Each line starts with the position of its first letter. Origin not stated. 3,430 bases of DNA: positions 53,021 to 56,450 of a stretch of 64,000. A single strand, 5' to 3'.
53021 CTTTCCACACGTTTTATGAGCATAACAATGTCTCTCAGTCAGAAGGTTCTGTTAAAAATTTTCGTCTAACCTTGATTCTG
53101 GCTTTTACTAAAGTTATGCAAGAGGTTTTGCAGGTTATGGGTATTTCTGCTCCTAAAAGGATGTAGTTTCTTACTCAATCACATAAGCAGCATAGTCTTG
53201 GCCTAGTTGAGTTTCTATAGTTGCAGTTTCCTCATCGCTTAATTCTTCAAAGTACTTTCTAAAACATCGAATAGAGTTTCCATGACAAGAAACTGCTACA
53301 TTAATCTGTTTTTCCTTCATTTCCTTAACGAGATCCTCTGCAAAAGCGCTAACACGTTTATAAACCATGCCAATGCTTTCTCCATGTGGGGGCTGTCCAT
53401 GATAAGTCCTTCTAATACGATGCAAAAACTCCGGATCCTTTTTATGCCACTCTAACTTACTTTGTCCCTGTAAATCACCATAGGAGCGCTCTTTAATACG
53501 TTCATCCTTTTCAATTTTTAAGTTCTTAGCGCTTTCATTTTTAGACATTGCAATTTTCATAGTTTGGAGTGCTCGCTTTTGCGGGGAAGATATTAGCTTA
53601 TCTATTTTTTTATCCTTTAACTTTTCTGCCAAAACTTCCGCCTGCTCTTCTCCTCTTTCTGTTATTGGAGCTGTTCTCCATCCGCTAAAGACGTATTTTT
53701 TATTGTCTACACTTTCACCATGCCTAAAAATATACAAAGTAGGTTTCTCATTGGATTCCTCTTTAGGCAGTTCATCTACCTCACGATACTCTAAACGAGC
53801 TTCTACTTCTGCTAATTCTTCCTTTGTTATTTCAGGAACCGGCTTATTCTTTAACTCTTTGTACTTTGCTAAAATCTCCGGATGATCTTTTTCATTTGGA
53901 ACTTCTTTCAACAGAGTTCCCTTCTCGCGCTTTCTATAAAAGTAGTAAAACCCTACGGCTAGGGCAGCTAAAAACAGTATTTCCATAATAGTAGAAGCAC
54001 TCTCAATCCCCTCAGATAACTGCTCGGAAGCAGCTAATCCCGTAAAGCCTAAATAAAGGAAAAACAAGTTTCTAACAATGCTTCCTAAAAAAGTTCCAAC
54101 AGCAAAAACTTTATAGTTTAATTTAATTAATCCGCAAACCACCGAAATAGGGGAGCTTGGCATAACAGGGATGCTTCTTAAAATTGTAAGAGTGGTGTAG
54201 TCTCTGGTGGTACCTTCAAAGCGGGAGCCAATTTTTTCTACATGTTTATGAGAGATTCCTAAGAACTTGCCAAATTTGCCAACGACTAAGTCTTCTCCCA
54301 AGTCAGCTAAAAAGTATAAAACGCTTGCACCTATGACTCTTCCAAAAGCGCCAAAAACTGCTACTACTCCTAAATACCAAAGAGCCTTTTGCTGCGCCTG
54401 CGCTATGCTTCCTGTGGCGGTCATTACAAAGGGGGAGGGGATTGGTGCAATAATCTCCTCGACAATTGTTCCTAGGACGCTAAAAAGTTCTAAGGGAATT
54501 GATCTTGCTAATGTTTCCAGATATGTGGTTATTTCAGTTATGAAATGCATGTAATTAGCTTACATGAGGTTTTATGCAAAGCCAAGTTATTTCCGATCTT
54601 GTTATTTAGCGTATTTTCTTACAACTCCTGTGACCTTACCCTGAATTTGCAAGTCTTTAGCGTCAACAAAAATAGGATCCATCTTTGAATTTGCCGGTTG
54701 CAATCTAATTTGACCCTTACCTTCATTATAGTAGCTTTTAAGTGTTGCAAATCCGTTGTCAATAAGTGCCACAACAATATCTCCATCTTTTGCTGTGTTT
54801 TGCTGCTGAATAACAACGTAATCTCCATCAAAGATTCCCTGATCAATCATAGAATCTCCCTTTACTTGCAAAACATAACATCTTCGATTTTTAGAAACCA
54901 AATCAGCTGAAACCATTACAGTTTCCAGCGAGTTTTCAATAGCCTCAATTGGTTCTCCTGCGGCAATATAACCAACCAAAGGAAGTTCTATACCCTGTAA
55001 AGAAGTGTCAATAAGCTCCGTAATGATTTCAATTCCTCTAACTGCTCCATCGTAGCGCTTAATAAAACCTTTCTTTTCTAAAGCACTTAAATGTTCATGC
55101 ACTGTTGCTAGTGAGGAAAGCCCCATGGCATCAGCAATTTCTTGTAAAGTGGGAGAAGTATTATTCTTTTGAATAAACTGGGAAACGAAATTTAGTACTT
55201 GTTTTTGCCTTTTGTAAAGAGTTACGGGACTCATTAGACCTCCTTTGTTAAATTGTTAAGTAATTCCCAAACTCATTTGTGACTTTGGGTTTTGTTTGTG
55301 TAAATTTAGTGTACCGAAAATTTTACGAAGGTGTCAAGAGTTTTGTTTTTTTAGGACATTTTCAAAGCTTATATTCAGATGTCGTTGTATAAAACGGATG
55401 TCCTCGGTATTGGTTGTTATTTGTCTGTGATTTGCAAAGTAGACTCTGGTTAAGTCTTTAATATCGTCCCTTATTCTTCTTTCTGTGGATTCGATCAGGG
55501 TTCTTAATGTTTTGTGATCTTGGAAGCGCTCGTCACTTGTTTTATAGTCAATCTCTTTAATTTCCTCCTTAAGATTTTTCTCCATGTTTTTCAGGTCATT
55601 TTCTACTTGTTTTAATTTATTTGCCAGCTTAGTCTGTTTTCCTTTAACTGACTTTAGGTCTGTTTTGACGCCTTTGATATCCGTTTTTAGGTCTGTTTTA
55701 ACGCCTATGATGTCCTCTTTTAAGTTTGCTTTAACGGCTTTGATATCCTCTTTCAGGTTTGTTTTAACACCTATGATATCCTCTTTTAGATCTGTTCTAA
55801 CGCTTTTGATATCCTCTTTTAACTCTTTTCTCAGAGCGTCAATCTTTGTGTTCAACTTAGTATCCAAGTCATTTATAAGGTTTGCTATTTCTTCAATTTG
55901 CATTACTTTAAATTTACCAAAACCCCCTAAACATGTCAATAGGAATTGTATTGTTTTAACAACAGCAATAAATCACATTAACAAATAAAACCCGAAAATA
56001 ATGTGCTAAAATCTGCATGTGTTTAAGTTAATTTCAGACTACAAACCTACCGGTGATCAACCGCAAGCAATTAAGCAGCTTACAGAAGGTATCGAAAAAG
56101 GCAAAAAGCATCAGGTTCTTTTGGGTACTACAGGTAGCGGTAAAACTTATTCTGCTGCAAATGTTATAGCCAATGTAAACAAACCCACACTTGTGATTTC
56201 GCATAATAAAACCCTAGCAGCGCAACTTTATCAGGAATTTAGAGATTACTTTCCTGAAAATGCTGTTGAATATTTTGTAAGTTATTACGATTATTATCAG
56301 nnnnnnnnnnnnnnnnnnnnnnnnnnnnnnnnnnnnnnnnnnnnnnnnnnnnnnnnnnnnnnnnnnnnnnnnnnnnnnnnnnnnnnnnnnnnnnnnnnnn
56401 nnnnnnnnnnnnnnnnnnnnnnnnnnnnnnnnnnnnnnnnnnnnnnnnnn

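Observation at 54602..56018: Hendecad-repeat protein gene as first gene of the lexA transcription unit, divergent from uvrB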

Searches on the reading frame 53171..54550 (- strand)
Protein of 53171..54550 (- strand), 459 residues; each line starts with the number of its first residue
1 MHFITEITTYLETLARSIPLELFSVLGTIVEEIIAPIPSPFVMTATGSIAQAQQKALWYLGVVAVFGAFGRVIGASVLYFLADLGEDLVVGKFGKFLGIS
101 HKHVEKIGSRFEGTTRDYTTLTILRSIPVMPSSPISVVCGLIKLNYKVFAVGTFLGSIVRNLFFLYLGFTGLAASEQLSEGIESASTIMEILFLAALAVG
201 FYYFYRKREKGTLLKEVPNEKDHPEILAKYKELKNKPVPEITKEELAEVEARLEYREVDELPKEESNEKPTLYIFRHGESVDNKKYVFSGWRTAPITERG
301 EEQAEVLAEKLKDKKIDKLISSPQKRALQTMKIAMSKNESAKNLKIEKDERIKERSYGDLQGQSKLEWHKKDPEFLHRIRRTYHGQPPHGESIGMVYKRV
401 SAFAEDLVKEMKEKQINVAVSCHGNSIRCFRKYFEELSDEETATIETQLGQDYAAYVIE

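Call 4: search_protein_families(library=pfam, proteins=[window:53171-54550:-], max_evalue=1)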
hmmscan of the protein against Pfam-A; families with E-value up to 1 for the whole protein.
window:53171-54550:- (459 aa): 2 families
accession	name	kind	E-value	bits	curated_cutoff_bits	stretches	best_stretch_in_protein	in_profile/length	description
PF00300.27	His_Phos_1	-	2.8e-39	135.2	21.7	1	272-446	1-170/194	Histidine phosphatase superfamily (branch 1)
PF09335.16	VTT_dom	-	4.3e-15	56.7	33.9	1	37-168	1-121/123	VTT domain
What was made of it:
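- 53171..54550 (-): DedA/VTT::histidine-phosphatase fusion gene downstream of lexA. PF09335 at residues 37-168 and PF00300 at residues 272-446 (call 4).
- Closest known: CCDC90-like/DUF1640. Same: It gives weak profile hits over the array (call 4).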

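Call 5: search_protein_families(library=ncbifam, proteins=[window:53171-54550:-], max_evalue=1)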
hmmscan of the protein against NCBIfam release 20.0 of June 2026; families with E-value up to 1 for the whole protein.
window:53171-54550:- (459 aa): 27 families (the best 25 are shown)
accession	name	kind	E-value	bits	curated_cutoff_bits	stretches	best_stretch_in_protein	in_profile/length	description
NF002217.0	PRK01112.1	equivalog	6.3e-31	107.5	320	2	337-451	94-209/228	2,3-bisphosphoglycerate-dependent phosphoglycerate mutase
TIGR03162.1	ribazole_cobC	equivalog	2.9e-27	95.2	162.9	1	272-450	1-171/176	alpha-ribazole phosphatase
TIGR01258.1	pgm_1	subfamily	2.6e-26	92.5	81.7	2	272-389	3-122/245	2,3-bisphosphoglycerate-dependent phosphoglycerate mutase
NF002339.0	PRK01295.1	equivalog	1.8e-25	89.6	316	1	271-449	4-184/206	2,3-bisphosphoglycerate-dependent phosphoglycerate mutase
NF010713.0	PRK14115.1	equivalog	3.5e-24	85.4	305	2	272-388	4-122/248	2,3-diphosphoglycerate-dependent phosphoglycerate mutase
NF010718.0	PRK14120.1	equivalog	4.1e-24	85.3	366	2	269-389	4-126/249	phosphoglyceromutase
NF010717.0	PRK14119.1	equivalog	1.5e-23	83.5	378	2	270-389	2-123/228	2,3-diphosphoglycerate-dependent phosphoglycerate mutase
NF005567.0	PRK07238.1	equivalog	1.3e-22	80.7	326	1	263-418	171-323/378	bifunctional RNase H/acid phosphatase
NF045917.1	PhserinePhPspA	equivalog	7.5e-22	78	350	1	272-431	4-158/211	phosphoserine phosphatase PspA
NF010714.0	PRK14116.1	equivalog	1.8e-20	73.4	401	2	272-388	4-122/229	2,3-diphosphoglycerate-dependent phosphoglycerate mutase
NF010716.0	PRK14118.1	equivalog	6.7e-20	71.4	409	2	273-389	4-122/227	2,3-diphosphoglycerate-dependent phosphoglycerate mutase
NF038349.1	dPGM_arch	equivalog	4.3e-19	69.2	225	1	275-446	4-160/194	2,3-diphosphoglycerate-dependent phosphoglycerate mutase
NF010715.0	PRK14117.1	equivalog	9.9e-19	67.7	421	2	273-389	5-123/230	phosphoglycerate mutase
TIGR03848.1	MSMEG_4193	subfamily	1.1e-16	60.9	203.85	1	271-429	1-158/204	MSMEG_4193 family putative phosphomutase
NF052604.1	UndecprPTUtpABac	equivalog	7.5e-16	58.8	250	1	23-208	15-192/198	undecaprenyl phosphate transporter UptA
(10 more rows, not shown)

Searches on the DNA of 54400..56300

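Call 51: search_rna_families(source=window, start=54400, end=56300, threshold=evalue, max_evalue=1)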
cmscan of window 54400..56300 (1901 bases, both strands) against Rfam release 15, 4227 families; matches with E-value up to 1: 0.
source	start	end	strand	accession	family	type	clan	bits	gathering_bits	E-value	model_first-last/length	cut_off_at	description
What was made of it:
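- No Rfam family matches the region (call 51).
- Tried and rejected: Rfam over 54400-56300: no match (call 51).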

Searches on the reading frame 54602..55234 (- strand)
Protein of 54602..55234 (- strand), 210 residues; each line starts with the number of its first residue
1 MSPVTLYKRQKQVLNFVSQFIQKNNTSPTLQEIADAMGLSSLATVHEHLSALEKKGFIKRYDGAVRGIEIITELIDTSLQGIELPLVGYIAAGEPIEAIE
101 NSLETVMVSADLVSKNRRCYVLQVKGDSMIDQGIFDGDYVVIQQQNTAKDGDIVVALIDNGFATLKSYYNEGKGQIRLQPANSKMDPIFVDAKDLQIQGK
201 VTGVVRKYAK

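Call 4: search_protein_families(library=pfam, proteins=[window:54602-55234:-], max_evalue=1)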
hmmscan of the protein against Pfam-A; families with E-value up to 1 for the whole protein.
window:54602-55234:- (210 aa): 22 families
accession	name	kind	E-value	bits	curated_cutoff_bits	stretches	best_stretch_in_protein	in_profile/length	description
PF00717.28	Peptidase_S24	-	6.1e-32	110.2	23.3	1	85-201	1-115/116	Peptidase S24-like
PF01726.22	LexA_DNA_bind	-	7.7e-20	70.9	23.7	1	6-67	4-65/65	LexA DNA binding domain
PF13412.12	HTH_24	-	5.5e-05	23.1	21.9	1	21-59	12-48/48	Winged helix-turn-helix DNA-binding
PF01047.28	MarR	-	0.00013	22.3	24.6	1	25-61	15-50/59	MarR family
PF09339.16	HTH_IclR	-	0.00021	21.4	22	1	26-60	17-50/52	IclR helix-turn-helix domain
PF21984.2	DnaD_N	-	0.00035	21.2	27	1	8-62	16-69/101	DnaD N-terminal domain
PF04703.18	FaeA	-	0.001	19.8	20.7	1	19-61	7-48/62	FaeA-like protein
PF12840.13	HTH_20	-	0.0015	18.9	27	1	29-59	20-49/51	Helix-turn-helix domain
PF05732.17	RepL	-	0.0018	18.2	20.3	1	11-63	58-111/164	Firmicute plasmid replication protein (RepL)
PF13545.12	HTH_Crp_2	-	0.0049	17.2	27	1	28-70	23-61/70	Crp-like helix-turn-helix domain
PF08279.18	HTH_11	-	0.005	17.1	25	1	19-57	8-44/55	HTH domain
PF12802.13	MarR_2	-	0.012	16.2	27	1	20-61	13-53/61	MarR family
PF13730.12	HTH_36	-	0.015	15.5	25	1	28-58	26-55/55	Helix-turn-helix domain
PF01022.26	HTH_5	-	0.018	15.3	22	1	29-59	17-46/47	Bacterial regulatory protein, arsR family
PF04967.18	HTH_10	-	0.048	13.9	23.1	1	29-55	25-50/53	HTH DNA binding domain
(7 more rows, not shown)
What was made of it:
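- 54602..55234 (-): lexA. PF01726 + PF00717 (call 4).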

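Call 5: search_protein_families(library=ncbifam, proteins=[window:54602-55234:-], max_evalue=1)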
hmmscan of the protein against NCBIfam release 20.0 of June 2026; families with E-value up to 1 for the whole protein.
window:54602-55234:- (210 aa): 14 families
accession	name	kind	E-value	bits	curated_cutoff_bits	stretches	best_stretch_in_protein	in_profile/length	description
TIGR00498.1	lexA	equivalog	4.8e-63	212.4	110.95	1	6-208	4-202/203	transcriptional repressor LexA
NF007621.2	PRK10276.1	subfamily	1.3e-20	73.5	110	1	92-205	2-114/115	translesion error-prone DNA polymerase V autoproteolytic subunit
NF051876.1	transXXX_HumD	equivalog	0.001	19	120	1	107-205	16-111/129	HumD family translesion DNA polymerase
NF041396.1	TranRegLrp_Halo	equivalog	0.0041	17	190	1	27-65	19-56/149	HTH-type transcriptional regulator Lrp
NF040820.1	trans_reg_LrpA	equivalog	0.0044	16.9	250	1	20-74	12-64/141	HTH-type transcriptional regulator LrpA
TIGR01884.1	cas_HTH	subfamily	0.006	16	60.2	1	30-63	159-191/202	CRISPR-associated CARF protein Csa3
TIGR00331.1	hrcA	equivalog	0.0068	16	197.2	1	8-60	2-55/338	heat-inducible transcriptional repressor HrcA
NF040939.2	trans_reg_lrs14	equivalog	0.014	15.4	90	1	21-61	30-69/103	Lrs14 family HTH-type transcriptional regulator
NF041413.1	ArsR_Rv2640c_fam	equivalog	0.016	15.6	155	1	15-72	46-99/118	Rv2640c family ArsR-like transcriptional regulator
NF041397.1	TranRegGlpR_Halo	equivalog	0.017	14.8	300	1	8-63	5-54/253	HTH-type transcriptional regulator GlpR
NF053606.1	Sta1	subfamily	0.083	13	80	1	20-60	28-66/100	Sta1 family transcriptional regulator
NF041423.1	MobC_subf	subfamily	0.1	11.9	200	1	8-69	16-72/240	MobC family replication-relaxation protein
TIGR04176.1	MarR_EPS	equivalog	0.12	12.4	88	1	25-59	16-49/105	MarR family EPS-associated transcriptional regulator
NF045644.1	TransRegBhcR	equivalog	0.15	11.3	350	1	25-59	38-71/267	HTH-type transcriptional regulator BhcR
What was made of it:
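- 54602..55234 (-): TIGR00498 212.4 bits (call 5).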

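Call 10: find_related_loci(query=window:54602-55234:-, collection=genome_contigs, flank=6000)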
Query window:54602-55234:- (210 aa) in genome_contigs; peptide patterns used: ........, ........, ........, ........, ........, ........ (x = any residue, [..] = any of these).
599 stretches matched a pattern (row limit reached: there are more); 221 encode a relative of the query (tblastn E <= 1e-3); the best 80 are kept; 80 distinct loci.
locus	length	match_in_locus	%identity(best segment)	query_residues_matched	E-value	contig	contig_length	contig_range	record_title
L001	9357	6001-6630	85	1-210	2e-124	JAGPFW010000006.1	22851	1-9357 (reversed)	Patescibacteria group bacterium isolate Gw_SlDig_bin_207 Gw_SlDig_3658_length_22851_cov_4.039562, whole genome shotgun s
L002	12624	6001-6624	91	1-208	9e-123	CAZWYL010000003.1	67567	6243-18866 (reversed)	MAG TPA_asm: uncultured Candidatus Saccharibacteria bacterium isolate SRP319275_co2_268 genome assembly, contig: NODE_12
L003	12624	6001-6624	85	1-208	1e-122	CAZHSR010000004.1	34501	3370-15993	MAG TPA_asm: uncultured Candidatus Saccharibacteria bacterium isolate SRP192927_co7_633 genome assembly, contig: NODE_19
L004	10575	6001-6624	86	1-208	3e-122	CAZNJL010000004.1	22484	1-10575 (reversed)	MAG TPA_asm: uncultured Candidatus Saccharibacteria bacterium isolate SRP178699_co1_444 genome assembly, contig: NODE_27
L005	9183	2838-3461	85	1-208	2e-120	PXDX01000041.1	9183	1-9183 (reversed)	MAG: candidate division WWE3 bacterium isolate T3Sed10_354 T3-Sed10-C18965, whole genome shotgun sequence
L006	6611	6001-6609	86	1-203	2e-118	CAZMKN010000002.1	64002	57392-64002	MAG TPA_asm: uncultured Candidatus Saccharibacteria bacterium isolate SRP191223_co1_110 genome assembly, contig: NODE_24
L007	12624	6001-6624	77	1-208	4e-109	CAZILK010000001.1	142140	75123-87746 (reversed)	MAG TPA_asm: uncultured Candidatus Saccharibacteria bacterium isolate SRP342105_co1_447 genome assembly, contig: NODE_13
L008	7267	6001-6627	77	1-209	2e-108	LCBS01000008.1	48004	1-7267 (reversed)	MAG: candidate division WWE3 bacterium GW2011_GWB1_41_6 UU72_C0008, whole genome shotgun sequence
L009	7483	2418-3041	73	1-208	2e-107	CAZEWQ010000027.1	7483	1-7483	MAG TPA_asm: uncultured Candidatus Saccharibacteria bacterium isolate SRP104257_co1_380 genome assembly, contig: NODE_90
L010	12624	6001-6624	76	1-208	1e-106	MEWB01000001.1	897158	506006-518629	MAG: candidate division WWE3 bacterium RIFOXYC1_FULL_40_10 RIFOXYC1_FULL_WWE3_40_10_complete_curated, whole genome shotg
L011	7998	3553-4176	74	1-208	4e-106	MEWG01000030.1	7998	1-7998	MAG: candidate division WWE3 bacterium RIFOXYD1_FULL_39_9 rifoxyd1_full_scaffold_3522, whole genome shotgun sequence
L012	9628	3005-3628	75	1-208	3e-106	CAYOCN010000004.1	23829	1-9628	MAG TPA_asm: uncultured Candidatus Saccharibacteria bacterium isolate SRP272421_co3_296 genome assembly, contig: NODE_44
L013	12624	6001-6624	75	1-208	9e-106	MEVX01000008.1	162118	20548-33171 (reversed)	MAG: candidate division WWE3 bacterium RIFOXYB1_FULL_43_24 rifoxyb1_full_scaffold_250, whole genome shotgun sequence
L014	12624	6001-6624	73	1-208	2e-105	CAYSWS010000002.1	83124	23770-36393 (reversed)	MAG TPA_asm: uncultured Candidatus Saccharibacteria bacterium isolate SRP214966_co1_463 genome assembly, contig: NODE_25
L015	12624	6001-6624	73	1-208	5e-105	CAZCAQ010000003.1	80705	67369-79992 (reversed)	MAG TPA_asm: uncultured Candidatus Saccharibacteria bacterium isolate SRP342105_co1_103 genome assembly, contig: NODE_37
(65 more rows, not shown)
